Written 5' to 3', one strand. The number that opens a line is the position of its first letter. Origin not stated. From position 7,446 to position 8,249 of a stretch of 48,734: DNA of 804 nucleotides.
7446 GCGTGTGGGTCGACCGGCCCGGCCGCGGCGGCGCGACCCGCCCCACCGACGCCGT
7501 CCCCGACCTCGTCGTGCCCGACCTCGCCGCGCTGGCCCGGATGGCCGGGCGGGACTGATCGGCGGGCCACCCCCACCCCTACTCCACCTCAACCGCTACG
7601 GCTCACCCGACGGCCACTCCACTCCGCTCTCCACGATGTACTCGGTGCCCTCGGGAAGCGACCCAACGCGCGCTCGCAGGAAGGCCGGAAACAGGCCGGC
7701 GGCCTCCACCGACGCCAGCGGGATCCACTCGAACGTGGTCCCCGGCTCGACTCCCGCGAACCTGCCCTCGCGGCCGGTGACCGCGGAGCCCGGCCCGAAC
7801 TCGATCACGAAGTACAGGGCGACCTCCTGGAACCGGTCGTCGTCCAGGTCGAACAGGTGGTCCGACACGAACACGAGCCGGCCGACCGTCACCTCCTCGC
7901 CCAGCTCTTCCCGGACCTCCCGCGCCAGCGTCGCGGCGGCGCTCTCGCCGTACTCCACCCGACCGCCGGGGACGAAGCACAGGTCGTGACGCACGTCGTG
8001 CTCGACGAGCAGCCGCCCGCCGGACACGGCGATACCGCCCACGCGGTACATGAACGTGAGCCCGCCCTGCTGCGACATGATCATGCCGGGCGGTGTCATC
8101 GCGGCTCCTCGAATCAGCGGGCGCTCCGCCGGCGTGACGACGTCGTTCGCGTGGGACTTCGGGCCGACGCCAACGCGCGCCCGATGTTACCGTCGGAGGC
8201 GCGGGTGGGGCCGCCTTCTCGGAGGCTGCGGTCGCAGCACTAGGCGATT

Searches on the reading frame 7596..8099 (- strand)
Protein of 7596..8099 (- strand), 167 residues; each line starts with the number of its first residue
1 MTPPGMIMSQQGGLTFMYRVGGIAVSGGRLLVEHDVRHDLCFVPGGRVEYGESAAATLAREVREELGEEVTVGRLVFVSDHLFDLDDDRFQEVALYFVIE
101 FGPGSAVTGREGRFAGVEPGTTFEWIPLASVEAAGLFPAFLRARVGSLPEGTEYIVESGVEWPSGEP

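Call 51: search_protein_families(library=pfam, proteins=[window:7596-8099:-], max_evalue=0.01)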
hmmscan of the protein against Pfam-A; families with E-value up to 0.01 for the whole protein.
window:7596-8099:- (167 aa): 1 family
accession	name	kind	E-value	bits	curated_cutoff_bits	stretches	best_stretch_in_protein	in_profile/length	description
PF00293.34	NUDIX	-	1.6e-10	41.6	21.1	1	30-131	18-118/134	NUDIX domain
